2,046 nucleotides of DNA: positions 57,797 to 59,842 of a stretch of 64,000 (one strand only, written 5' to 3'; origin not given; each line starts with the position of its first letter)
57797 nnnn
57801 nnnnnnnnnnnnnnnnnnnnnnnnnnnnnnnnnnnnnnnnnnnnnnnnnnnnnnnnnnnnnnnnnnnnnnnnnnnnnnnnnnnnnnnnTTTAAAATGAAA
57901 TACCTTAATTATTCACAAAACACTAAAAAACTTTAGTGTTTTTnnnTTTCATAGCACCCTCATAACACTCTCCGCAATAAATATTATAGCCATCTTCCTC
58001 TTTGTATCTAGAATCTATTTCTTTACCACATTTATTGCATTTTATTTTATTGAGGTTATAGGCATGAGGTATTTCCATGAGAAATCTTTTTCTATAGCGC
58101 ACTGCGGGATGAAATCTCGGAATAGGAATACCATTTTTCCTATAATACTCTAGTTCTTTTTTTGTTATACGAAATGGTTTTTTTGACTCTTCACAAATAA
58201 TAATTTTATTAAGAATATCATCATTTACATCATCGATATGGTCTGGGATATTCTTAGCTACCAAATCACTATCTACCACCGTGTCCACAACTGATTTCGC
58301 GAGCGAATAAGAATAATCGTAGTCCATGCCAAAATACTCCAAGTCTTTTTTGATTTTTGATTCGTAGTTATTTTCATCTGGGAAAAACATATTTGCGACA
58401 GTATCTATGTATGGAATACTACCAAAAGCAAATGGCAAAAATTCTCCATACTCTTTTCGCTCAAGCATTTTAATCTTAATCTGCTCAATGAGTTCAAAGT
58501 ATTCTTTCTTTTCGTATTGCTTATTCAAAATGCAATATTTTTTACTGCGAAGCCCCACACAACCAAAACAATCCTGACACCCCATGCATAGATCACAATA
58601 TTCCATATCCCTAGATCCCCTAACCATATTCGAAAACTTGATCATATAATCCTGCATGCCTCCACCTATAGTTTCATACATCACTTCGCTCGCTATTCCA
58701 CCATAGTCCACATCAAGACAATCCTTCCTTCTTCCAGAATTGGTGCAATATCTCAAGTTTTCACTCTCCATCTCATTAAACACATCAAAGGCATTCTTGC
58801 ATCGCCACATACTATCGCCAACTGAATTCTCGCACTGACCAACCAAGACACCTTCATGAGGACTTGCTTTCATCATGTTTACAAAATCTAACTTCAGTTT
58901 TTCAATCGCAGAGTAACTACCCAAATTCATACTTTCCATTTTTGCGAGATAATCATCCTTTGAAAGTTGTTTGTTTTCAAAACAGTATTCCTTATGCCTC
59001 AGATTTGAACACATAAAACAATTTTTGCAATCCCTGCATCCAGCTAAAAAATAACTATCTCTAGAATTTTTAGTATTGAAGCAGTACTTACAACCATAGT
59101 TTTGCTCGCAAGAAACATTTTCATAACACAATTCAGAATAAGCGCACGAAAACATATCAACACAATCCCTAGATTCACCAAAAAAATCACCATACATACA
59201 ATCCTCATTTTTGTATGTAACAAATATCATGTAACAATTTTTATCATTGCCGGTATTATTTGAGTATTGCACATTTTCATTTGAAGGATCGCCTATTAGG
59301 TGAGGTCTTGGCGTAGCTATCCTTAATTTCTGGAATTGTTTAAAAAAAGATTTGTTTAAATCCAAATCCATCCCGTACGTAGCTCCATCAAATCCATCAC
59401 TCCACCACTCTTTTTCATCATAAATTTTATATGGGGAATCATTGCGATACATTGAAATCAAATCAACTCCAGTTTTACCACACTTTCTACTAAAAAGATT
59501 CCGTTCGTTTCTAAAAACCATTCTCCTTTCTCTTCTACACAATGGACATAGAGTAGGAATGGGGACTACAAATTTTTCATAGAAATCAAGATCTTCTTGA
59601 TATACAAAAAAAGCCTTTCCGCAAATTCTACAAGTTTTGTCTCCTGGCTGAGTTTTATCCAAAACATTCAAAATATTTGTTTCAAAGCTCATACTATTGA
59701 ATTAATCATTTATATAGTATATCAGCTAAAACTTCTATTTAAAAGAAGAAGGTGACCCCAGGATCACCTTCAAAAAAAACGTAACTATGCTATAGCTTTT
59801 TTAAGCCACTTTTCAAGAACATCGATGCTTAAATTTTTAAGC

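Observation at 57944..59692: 582-aa cytoplasmic protein with about 50 cysteines, paired terminal zinc-ribbon motifs and an internally duplicated Cys-ladder region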

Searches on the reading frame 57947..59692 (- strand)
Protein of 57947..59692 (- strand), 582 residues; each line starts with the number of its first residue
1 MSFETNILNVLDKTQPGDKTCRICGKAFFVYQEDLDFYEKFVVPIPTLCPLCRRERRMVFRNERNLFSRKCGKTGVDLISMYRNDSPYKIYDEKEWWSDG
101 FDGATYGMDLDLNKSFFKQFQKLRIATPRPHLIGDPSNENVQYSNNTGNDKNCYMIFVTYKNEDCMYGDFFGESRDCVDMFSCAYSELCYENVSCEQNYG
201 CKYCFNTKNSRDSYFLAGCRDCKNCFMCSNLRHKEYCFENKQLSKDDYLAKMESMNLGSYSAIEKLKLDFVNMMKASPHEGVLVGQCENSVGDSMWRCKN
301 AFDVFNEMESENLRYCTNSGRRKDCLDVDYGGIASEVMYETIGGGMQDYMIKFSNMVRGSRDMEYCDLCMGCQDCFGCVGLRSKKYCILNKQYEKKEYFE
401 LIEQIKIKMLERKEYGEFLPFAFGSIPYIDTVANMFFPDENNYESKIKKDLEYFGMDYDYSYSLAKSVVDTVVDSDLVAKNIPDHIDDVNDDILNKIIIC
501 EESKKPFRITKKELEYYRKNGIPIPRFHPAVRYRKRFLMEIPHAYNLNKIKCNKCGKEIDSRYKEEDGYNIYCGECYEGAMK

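Call 3: search_protein_families(library=pfam, proteins=[window:57947-59692:-], max_evalue=10)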
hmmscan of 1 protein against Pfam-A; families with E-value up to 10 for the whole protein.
window:57947-59692:- (582 aa): 2 families
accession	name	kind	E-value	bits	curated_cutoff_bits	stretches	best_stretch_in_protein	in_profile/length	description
PF23477.1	zf_Tbcl_2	-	0.046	13.9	27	1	549-578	5-34/37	Probable treble clef zinc finger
PF24458.1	DUF7573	-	0.2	12.1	30.2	1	548-576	10-36/39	Domain of unknown function (DUF7573)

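Call 4: search_protein_families(library=ncbifam, proteins=[window:57947-59692:-], max_evalue=10)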
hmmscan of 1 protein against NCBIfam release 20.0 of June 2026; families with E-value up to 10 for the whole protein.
window:57947-59692:- (582 aa): 0 families

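Call 6: find_homologous_proteins(query=window:57947-59692:-)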
Query window:57947-59692:- (582 aa): 5622 proteins with E <= 0.001 among 8000 candidates; the best 120 are listed.
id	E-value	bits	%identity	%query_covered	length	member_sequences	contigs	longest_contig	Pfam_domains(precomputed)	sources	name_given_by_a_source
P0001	0.0e+0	1376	100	100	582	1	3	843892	-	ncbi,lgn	-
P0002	1.3e-167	577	46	97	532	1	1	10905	-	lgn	-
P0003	8.0e-161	555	46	99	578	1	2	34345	-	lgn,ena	-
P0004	1.1e-124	436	39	99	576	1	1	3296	-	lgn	-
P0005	4.4e-123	430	38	99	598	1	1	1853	-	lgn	-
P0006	1.1e-122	429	39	99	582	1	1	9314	-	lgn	-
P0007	2.7e-122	428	38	99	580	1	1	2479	-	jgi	jgi:hypothetical protein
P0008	9.4e-122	426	39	99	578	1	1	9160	-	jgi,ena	-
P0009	1.4e-121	425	38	98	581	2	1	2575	-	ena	-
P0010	1.8e-120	422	38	99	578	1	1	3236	PF13451.13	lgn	-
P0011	3.3e-120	421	38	99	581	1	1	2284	-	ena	-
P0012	8.1e-120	419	41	97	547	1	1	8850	-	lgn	-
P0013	9.7e-120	419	42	97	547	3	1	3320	-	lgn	-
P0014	2.9e-119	418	38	99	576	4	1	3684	-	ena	-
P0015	5.1e-119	417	39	99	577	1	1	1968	-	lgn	-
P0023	5.4e-117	410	38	99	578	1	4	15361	-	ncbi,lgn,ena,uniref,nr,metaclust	ncbi:MAG: hypothetical protein A3C07_03690 [Candidatus Sungbacteria bacterium RIFCSPHIGHO2_02_FULL_4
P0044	1.3e-113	399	39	96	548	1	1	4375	PF13451.13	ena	-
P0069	5.8e-110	387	37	96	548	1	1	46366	PF13451.13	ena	-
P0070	5.9e-110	387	39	96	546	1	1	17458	PF13451.13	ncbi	ncbi:MAG: zinc-ribbon domain containing protein [Candidatus Peregrinibacteria bacterium]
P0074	9.6e-110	386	36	97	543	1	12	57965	PF13451.13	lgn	-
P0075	1.2e-109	386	38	96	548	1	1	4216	PF13451.13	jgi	-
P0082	1.0e-108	383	37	97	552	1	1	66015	PF23477.2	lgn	-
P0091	1.9e-108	382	36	97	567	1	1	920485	-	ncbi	-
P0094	2.4e-108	382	37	96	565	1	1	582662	-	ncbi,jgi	-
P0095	2.5e-108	382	38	99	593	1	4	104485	-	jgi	jgi:hypothetical protein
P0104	8.9e-108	380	37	96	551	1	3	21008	PF13451.13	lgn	-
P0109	1.1e-107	379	35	96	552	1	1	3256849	-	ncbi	ncbi:MAG: hypothetical protein U0136_06480 [Bdellovibrionota bacterium]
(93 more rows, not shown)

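Call 7: search_solved_structures(query=window:57947-59692:-, max_evalue=10)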
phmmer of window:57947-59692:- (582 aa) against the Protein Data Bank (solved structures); distinct sequences matched with E-value up to 10: 4.
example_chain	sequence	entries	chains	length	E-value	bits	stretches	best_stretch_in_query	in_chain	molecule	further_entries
1ctl_A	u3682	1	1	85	0.6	12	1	540-578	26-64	AVIAN CYSTEINE RICH PROTEIN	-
1ibi_A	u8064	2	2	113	0.81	11.5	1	545-578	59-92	CYSTEINE-RICH PROTEIN 2 | CYSTEINE AND GLYCINE-RICH PROTEIN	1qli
1cxx_A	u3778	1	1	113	1.2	10.9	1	545-578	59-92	CYSTEINE AND GLYCINE-RICH PROTEIN CRP2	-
1b8t_A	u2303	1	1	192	5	8.9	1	541-578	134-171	PROTEIN (CRP1)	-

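Call 12: find_encoding_contigs(protein=P0001, flank=8000, max_places=3)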
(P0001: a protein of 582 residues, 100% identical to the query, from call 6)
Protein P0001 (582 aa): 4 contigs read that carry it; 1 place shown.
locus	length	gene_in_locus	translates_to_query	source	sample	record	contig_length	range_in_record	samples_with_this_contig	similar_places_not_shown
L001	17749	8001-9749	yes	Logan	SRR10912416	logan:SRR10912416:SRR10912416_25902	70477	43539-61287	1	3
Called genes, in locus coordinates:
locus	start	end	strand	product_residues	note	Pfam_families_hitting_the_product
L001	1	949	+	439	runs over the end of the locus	PF13393:tRNA-synt_His, PF00587:tRNA-synt_2b, PF03129:HGTP_anticodon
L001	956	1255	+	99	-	-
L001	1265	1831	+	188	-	PF00625:Guanylate_kin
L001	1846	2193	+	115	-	PF01243:PNPOx_N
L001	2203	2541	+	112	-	PF11969:DcpS_C, PF01230:HIT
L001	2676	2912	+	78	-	PF01165:Ribosomal_S21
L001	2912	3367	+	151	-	PF09424:YqeY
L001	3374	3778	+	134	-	PF18884:TSP3_bac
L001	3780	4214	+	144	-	PF02130:YbeY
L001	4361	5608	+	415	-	PF11104:PilM_2 (faint), PF02491:SHS2_FTSA, PF06723:MreB_Mbl, PF14450:FtsA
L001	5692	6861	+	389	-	PF00091:Tubulin, PF12327:FtsZ_C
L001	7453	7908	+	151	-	-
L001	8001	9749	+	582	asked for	-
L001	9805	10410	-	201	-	PF04203:Sortase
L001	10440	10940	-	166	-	PF19638:DUF6141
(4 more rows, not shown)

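Call 14: find_encoding_contigs(protein=P0091, flank=6000, max_places=1)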
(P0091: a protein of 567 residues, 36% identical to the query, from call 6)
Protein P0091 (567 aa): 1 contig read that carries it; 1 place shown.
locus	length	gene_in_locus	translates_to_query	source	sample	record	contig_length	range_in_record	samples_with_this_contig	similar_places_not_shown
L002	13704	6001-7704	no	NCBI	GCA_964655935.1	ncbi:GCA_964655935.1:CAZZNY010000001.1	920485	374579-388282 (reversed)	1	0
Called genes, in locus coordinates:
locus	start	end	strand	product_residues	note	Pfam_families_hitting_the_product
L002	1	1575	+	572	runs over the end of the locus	-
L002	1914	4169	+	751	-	PF02534:T4SS-DNA_transf (faint), PF10412:TrwB_AAD_bind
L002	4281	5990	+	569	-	-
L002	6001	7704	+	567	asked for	-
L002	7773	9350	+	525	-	PF01943:Polysacc_synt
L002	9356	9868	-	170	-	-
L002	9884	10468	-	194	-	-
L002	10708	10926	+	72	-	-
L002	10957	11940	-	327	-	-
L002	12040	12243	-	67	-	-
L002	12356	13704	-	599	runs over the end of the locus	PF25990:Beta-barrel_YknX (weak)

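Call 15: find_encoding_contigs(protein=P0094, flank=6000, max_places=1)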
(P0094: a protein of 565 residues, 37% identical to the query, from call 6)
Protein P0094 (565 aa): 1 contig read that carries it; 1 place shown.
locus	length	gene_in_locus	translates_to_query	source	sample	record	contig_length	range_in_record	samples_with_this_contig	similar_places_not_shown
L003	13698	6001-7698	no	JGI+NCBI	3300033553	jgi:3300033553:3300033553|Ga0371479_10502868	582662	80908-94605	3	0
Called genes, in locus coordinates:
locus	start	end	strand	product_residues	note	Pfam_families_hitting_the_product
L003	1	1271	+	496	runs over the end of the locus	-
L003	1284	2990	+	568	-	PF13451:zf_Tbcl (weak)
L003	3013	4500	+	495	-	-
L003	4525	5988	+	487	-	-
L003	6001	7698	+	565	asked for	-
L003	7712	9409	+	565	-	-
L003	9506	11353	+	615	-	-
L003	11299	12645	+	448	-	PF12917:YfbR-like, PF13023:HD_3, PF01966:HD (faint), PF12917:YfbR-like, PF13023:HD_3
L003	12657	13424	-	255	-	PF01978:TrmB (weak)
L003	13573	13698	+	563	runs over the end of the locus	-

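Call 16: find_encoding_contigs(protein=P0109, flank=6000, max_places=1)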
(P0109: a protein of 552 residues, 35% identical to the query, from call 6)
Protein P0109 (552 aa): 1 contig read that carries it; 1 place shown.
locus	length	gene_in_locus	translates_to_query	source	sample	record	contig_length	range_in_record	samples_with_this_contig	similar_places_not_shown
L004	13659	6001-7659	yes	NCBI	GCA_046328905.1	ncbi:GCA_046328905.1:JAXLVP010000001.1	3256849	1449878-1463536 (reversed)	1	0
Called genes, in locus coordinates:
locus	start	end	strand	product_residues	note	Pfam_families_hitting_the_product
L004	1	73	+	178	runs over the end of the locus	-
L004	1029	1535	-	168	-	-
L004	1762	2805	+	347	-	-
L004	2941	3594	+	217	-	PF01209:Ubie_methyltran (weak), PF08242:Methyltransf_12, PF08241:Methyltransf_11, PF13649:Methyltransf_25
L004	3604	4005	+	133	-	-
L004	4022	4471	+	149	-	PF13527:Acetyltransf_9 (weak), PF00583:Acetyltransf_1, PF13673:Acetyltransf_10, PF13508:Acetyltransf_7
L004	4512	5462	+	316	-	PF01266:DAO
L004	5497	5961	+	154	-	PF25753:SF0329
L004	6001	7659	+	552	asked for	-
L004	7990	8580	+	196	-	-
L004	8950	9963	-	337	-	-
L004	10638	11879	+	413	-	PF01232:Mannitol_dh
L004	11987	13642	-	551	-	PF03109:ABC1, PF27536:UbiB_helical (weak)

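Call 17: find_encoding_contigs(protein=P0095, flank=6000, max_places=1)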
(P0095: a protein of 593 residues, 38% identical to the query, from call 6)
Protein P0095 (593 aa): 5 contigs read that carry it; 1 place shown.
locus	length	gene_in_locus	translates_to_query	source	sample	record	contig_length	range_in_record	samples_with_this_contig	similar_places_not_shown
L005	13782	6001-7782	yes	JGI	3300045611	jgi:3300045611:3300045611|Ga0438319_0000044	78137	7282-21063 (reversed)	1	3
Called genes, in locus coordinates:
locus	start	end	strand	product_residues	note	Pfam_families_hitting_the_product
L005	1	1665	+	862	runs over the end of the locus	PF03477:ATP-cone, PF00317:Ribonuc_red_lgN, PF02867:Ribonuc_red_lgC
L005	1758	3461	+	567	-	PF05157:MshEN, PF00437:T2SSE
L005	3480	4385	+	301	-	PF01149:Fapy_DNA_glyco, PF06831:H2TH, PF06827:zf-FPG_IleRS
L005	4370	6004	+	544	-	PF06418:CTP_synth_N, PF00117:GATase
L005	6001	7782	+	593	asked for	-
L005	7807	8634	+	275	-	-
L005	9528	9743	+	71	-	PF01176:eIF-1a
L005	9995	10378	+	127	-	PF00416:Ribosomal_S13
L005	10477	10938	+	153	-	PF00411:Ribosomal_S11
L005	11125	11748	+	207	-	PF00163:Ribosomal_S4, PF01479:S4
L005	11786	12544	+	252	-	PF01193:RNA_pol_L, PF01000:RNA_pol_A_bac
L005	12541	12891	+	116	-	PF01196:Ribosomal_L17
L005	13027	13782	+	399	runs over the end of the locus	PF00009:GTP_EFTU, PF03144:GTP_EFTU_D2, PF03143:GTP_EFTU_D3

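Call 18: predict_structure(alignment_id=A1)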
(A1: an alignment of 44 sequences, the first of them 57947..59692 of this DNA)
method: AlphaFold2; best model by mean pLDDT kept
length: 582 residues; sequences in the alignment: 44
mean_pLDDT: 79.2   pTM: 0.83
mean pLDDT of the five models: 79.2, 79.1, 77.8, 74.8, 73.0
residues with pLDDT >= 90: 181; 70-90: 213; 50-70: 185; < 50: 3
segments of 3 or more residues with pLDDT < 50: none
pLDDT, mean of each block of 10 residues (from residue 1): 89 95 93 93 93 90 84 91 89 88 93 94 92 67 62 60 64 64 64 61 60 63 62 71 87 88 86 86 67 65 66 66 66 68 65 72 71 68 89 95 95 92 85 79 79 78 50 70 95 92 88 90 90 78 71 95 87 91 83
secondary structure, 60 per line:
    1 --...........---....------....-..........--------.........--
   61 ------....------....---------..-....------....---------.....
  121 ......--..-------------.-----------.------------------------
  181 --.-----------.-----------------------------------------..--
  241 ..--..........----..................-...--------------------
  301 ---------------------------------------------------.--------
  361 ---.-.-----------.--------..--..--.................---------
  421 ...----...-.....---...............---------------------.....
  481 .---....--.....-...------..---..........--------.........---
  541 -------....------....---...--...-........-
elements in order: H3-13 E17-20 E27-30 H32-41 H50-58 E67-70 E77-80 H93-96 H103-106 H116-126 H245-254 H260-276 E278-280 H395-411 H432-436 H440-454 E476-478 H491-495 E497-499 H511-520 H529-537 E548-551 E558-561 E570-572 H574-581

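Call 26: search_protein_representatives(alignment_id=A1)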
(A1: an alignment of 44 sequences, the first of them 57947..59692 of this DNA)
Query: 44 sequences, 557 profile positions. Proteins with E-value up to 0.001 (for the whole library): 6119; up to 1e-10: 4172; up to 1e-30: 2519. The best 150 are listed.
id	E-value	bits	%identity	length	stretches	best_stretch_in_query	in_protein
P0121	1.3e-218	743.7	-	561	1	9-557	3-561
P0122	2.5e-216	736.1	-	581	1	4-556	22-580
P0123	2.1e-215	733.1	-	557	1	9-557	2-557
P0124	1.9e-213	726.6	-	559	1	7-557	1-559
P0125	4.2e-213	725.5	-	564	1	7-557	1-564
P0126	1.7e-212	723.5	-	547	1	7-557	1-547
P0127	3.8e-211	719.0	-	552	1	7-556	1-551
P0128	5.0e-211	718.7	-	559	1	9-557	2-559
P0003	6.7e-211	718.2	-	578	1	3-556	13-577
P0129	1.3e-210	717.3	-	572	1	3-556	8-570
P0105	5.9e-210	715.1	-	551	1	9-557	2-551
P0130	1.3e-208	710.7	-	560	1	9-557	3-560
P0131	4.9e-208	708.8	-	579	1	3-557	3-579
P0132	5.0e-208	708.8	-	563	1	7-557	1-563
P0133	7.6e-208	708.2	-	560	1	7-557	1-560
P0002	3.4e-204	696.1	-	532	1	8-556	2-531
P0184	7.4e-195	665.3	-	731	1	9-555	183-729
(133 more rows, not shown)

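Call 29: list_cluster_members(proteins=[P0001, P0023, P0109])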
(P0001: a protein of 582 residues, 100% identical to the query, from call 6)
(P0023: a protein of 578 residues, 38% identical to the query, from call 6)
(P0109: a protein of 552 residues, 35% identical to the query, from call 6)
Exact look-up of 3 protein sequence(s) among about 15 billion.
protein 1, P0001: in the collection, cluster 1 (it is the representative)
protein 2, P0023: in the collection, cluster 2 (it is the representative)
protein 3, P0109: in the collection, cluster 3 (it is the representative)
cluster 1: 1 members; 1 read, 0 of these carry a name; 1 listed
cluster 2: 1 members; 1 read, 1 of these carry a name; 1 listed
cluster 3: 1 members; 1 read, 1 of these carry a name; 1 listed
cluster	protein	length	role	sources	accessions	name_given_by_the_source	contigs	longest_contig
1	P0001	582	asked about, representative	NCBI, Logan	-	-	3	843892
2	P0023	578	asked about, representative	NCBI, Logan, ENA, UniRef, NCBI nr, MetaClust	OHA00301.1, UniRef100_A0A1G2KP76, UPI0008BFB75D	MAG: hypothetical protein A3C07_03690 [Candidatus Sungbacteria bacterium ... | Zinc-binding domain-containing protein n=1 Tax=Candidatus Sungbacteria bacterium ... | status=active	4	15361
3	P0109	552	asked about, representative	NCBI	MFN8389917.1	MAG: hypothetical protein U0136_06480 [Bdellovibrionota bacterium]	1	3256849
